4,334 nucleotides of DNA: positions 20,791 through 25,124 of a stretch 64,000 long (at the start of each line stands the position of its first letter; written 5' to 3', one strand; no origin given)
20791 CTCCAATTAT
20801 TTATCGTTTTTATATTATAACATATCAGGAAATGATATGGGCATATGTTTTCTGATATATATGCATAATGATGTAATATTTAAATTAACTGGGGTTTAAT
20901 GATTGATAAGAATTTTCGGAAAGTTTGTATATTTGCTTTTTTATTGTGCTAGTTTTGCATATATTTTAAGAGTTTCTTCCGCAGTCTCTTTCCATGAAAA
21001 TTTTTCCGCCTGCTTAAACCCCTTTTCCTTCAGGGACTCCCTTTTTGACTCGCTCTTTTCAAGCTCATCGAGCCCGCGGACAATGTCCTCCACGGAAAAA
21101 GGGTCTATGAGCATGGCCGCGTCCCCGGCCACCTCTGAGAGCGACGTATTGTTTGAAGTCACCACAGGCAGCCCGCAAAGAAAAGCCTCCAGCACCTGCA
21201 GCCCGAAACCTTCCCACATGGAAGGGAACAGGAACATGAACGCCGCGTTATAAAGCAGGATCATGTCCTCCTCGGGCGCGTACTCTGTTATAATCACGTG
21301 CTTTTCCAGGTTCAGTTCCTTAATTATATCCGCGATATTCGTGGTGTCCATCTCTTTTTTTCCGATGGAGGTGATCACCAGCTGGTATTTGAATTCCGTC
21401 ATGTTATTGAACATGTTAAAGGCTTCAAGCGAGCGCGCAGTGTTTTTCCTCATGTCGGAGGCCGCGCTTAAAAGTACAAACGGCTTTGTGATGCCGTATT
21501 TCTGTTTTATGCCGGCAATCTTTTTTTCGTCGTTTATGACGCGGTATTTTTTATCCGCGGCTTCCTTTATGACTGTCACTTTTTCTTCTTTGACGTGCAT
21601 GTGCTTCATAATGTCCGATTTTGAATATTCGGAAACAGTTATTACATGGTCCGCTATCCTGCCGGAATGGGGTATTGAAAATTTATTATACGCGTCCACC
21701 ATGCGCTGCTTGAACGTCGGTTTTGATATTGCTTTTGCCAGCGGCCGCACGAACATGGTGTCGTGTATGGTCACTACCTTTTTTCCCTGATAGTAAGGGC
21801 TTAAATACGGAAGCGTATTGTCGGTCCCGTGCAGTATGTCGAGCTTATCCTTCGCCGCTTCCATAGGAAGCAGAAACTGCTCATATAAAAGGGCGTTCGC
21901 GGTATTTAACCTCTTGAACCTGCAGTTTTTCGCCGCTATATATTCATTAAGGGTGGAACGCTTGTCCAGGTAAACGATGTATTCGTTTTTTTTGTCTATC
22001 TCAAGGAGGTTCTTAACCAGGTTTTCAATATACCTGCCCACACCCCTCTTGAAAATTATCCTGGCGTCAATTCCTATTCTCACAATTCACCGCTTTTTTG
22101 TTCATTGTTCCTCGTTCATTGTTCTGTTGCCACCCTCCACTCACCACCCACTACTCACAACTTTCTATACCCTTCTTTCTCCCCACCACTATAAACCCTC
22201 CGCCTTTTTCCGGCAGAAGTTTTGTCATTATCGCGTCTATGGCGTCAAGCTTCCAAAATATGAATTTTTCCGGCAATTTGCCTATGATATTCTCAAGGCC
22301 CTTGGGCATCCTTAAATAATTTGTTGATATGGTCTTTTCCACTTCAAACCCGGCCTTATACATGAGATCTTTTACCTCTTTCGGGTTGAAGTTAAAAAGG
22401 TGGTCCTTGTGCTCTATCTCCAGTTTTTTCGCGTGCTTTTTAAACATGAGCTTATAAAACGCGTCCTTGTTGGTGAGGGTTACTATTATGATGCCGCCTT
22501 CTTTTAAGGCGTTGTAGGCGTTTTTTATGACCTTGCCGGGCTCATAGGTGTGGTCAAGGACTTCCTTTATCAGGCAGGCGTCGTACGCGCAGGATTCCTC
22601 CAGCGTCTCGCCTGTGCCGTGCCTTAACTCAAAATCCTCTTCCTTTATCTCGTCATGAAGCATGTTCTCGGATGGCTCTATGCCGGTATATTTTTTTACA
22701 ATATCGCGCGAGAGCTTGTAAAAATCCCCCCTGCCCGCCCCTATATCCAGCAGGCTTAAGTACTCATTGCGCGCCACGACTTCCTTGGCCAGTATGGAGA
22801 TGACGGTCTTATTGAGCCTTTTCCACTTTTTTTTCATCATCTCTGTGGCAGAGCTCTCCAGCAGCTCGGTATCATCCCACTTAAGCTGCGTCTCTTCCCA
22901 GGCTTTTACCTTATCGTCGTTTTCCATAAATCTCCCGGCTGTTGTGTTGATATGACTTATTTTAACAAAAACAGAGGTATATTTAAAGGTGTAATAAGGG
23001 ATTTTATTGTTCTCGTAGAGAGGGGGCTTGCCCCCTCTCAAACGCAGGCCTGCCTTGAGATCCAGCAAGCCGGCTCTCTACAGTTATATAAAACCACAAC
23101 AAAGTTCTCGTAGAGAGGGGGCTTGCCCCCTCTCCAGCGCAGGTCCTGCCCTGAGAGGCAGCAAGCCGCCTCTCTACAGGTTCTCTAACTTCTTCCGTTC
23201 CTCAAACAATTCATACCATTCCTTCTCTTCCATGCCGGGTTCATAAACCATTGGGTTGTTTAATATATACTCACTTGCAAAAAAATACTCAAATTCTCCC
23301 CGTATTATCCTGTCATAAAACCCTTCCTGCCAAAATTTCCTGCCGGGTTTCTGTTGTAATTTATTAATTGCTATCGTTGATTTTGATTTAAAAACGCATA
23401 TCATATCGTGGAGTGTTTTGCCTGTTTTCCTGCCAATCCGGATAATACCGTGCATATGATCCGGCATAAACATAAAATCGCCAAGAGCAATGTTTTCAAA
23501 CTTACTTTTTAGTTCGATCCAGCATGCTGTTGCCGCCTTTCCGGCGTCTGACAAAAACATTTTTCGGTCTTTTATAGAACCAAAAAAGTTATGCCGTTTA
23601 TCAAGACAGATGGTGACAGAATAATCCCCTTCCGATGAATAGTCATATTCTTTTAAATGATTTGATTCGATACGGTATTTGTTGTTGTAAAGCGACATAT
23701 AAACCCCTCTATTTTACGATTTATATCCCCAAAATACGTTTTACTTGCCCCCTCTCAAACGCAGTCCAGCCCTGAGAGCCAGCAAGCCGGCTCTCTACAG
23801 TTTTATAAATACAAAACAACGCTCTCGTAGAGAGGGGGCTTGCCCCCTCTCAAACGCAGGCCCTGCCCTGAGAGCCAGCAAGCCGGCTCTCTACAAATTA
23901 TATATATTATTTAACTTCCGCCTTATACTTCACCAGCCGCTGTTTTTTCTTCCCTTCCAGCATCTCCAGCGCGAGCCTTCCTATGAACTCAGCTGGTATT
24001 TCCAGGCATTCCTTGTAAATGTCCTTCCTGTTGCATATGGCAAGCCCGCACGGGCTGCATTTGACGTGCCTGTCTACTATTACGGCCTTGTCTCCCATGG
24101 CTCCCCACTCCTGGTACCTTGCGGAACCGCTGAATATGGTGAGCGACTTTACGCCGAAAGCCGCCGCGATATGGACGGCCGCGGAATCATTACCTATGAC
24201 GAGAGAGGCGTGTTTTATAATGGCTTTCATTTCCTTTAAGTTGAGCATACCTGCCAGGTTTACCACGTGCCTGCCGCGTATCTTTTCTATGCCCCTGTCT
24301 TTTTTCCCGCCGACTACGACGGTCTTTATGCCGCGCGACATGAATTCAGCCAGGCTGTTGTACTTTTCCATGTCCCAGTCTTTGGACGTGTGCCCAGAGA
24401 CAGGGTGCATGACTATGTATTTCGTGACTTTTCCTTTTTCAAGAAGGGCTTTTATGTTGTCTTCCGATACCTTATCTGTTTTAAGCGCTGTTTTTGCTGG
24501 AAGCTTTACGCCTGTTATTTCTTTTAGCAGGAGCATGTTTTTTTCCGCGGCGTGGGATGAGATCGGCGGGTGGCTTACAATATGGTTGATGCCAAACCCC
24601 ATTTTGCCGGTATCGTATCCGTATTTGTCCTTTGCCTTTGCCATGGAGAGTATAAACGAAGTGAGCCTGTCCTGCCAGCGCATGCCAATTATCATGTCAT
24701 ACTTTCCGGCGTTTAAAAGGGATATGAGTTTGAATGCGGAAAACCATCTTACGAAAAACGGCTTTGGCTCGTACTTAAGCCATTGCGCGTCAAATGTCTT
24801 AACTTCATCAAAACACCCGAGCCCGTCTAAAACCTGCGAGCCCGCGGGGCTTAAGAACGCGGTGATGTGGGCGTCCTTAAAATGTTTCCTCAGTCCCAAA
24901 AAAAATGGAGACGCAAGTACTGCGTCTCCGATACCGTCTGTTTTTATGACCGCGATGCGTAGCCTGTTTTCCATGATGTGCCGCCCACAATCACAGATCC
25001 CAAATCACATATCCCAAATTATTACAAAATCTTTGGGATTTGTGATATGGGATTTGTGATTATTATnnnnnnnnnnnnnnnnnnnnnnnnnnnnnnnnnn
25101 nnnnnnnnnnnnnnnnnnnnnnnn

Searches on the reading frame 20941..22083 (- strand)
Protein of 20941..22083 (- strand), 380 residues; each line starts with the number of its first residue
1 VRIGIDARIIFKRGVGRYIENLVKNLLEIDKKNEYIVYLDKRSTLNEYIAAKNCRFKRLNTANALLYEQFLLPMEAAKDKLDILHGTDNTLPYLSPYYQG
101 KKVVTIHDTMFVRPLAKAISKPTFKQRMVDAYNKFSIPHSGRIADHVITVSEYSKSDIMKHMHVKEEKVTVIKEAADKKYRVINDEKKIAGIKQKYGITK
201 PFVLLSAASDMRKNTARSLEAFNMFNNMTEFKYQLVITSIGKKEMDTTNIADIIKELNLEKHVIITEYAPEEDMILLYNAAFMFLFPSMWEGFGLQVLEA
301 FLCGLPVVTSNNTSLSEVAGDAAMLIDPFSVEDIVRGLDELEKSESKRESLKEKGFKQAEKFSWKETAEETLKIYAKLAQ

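Call 18: search_protein_families(library=pfam, proteins=[window:20941-22083:-], max_evalue=0.001)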
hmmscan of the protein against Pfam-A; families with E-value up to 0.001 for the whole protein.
window:20941-22083:- (380 aa): 5 families
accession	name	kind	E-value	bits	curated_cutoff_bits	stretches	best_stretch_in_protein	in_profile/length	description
PF00534.26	Glycos_transf_1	-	4.9e-29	101.5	26.4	1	193-357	6-171/172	Glycosyl transferases group 1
PF13692.12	Glyco_trans_1_4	-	2.3e-18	67.2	27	1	212-341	14-139/142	Glycosyl transferases group 1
PF13439.12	Glyco_transf_4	-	1.6e-11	44.9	28.5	1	14-173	3-163/170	Glycosyltransferase Family 4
PF20706.3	GT4-conflict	-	2.7e-09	36.9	26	1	198-319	195-320/385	Family 4 Glycosyltransferase in conflict systems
PF13524.12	Glyco_trans_1_2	-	1.9e-05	25.1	25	1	265-371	31-142/144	Glycosyl transferase-like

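Call 53: search_protein_families(library=ncbifam, proteins=[window:20941-22083:-], max_evalue=0.001)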
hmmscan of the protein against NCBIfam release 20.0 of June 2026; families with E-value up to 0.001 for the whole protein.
window:20941-22083:- (380 aa): 27 families (the best 25 are shown)
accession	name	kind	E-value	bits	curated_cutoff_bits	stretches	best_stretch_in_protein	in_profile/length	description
TIGR04047.1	MSMEG_0565_glyc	hypoth_equivalog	7e-27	94.5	259.85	1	142-376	137-372/373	MSMEG_0565 family glycosyltransferase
TIGR02149.1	glgA_Coryne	subfamily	3.4e-23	82.4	302.4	1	14-378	17-390/391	glycogen synthase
TIGR03449.1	mycothiol_MshA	equivalog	4.1e-19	68.8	462.5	1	144-378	165-403/406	D-inositol-3-phosphate glycosyltransferase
TIGR03999.1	thiol_BshA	equivalog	1.9e-18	66.5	273.7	1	134-379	139-374/375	N-acetyl-alpha-D-glucosaminyl L-malate synthase BshA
NF038295.1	EPS_HpsP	equivalog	7.4e-17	61.4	550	1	187-378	192-387/388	hormogonium polysaccharide biosynthesis glycosyltransferase HpsP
TIGR04157.1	glyco_rSAM_CFB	subfamily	1.2e-13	50.9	400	1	142-325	168-345/406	TIGR04157 family glycosyltransferase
NF053513.1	Gtran_IagA_BgsA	equivalog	4.4e-13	48.9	460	1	137-378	99-331/333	LTA glycolipid anchor biosynthesis glycosyltransferase, IagA/BgsA family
TIGR03088.1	stp2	hypoth_equivalog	8.3e-12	44.8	409.05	1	145-377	138-372/374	TIGR03088 family PEP-CTERM/XrtA system glycosyltransferase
NF050063.1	ProtGlycPglJ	equivalog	1e-11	44.6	500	1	128-373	129-361/363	N-acetylgalactosamine-N,N'-diacetylbacillosaminyl-diphospho-undecaprenol 4-alpha-N-acetylgalactosaminyltransferase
TIGR02472.1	sucr_P_syn_N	equivalog_domain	1.2e-11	44.2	576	1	145-373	186-436/439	sucrose-phosphate synthase, putative, glycosyltransferase domain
NF041010.1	glycosy_Agl16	equivalog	3.2e-11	42.7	575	1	141-378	131-351/352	glycosylation protein Agl16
NF041876.1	EPS_EpsE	equivalog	2.5e-10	40.1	400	1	247-369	262-387/389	exopolysaccharide biosynthesis GT4 family glycosyltransferase EpsE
NF047880.1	glyco_SdgA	exception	1.1e-09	37.4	800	1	246-367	357-479/488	serine-aspartate repeat adhesin O-glycosyltransferase SdgA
NF053787.1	GlcN_PG_synth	equivalog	2.3e-09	36.6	480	1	264-379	245-360/361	N-acetylglucosaminyl phosphatidylglycerol synthase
NF049987.1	DaglGlyslTfaseDgs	equivalog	1.2e-08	34.2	500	1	127-378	85-327/332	processive diacylglycerol alpha-glucosyltransferase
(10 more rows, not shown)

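Call 72: search_solved_structures(query=window:20941-22083:-, max_evalue=0.00001)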
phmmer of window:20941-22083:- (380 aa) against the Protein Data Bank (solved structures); distinct sequences matched with E-value up to 0.00001: 13.
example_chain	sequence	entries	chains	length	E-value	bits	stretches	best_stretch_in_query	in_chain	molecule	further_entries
7qsg_A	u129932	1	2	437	1.4e-12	50.6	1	145-377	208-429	D-inositol 3-phosphate glycosyltransferase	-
2r60_A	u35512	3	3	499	3.1e-11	46.1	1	280-379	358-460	Glycosyl transferase, group 1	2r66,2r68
3c4q_A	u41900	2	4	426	6.2e-10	41.8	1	152-375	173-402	Predicted glycosyltransferases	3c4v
3c48_A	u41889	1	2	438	6.7e-10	41.7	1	152-375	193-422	Predicted glycosyltransferases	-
3l01_A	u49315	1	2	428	7.7e-10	41.5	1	139-376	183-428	GlgA glycogen synthase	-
5d00_A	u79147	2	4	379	8.7e-10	41.3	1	78-380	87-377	N-acetyl-alpha-D-glucosaminyl L-malate synthase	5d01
3fro_A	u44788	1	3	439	1.1e-09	41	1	139-376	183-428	GlgA glycogen synthase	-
2bis_A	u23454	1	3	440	1.1e-09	41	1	139-376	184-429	GLGA GLYCOGEN SYNTHASE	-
6kih_A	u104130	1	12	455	7.1e-07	31.7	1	248-378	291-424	Tll1590 protein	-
6tvp_A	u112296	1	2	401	1.4e-06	30.8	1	144-378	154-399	Alpha-maltose-1-phosphate synthase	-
2iv7_A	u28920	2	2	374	1.5e-06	30.7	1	147-336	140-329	LIPOPOLYSACCHARIDE CORE BIOSYNTHESIS PROTEIN RFAG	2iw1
2jjm_A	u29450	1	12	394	2.8e-06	29.8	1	186-355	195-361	GLYCOSYL TRANSFERASE, GROUP 1 FAMILY PROTEIN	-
3mbo_A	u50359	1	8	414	3.2e-06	29.6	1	186-355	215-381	Glycosyltransferase, group 1 family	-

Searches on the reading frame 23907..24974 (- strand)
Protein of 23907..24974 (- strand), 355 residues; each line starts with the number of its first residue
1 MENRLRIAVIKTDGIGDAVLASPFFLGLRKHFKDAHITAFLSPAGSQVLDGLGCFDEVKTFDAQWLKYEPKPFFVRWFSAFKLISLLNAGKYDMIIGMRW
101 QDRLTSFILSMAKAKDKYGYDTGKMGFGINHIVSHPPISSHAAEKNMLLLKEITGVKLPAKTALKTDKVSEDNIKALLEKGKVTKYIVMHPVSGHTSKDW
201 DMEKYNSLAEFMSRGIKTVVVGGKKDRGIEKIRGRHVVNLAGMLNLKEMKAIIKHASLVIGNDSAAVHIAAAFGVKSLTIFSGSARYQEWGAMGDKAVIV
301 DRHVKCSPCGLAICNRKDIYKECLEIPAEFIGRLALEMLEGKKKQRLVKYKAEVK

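Call 18: search_protein_families(library=pfam, proteins=[window:23907-24974:-], max_evalue=0.001)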
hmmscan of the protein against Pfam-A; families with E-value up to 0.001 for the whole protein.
window:23907-24974:- (355 aa): 1 family
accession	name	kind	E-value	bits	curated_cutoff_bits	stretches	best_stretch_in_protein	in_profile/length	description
PF01075.23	Glyco_transf_9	-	1.3e-33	116.8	22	1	81-310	2-237/247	Glycosyltransferase family 9 (heptosyltransferase)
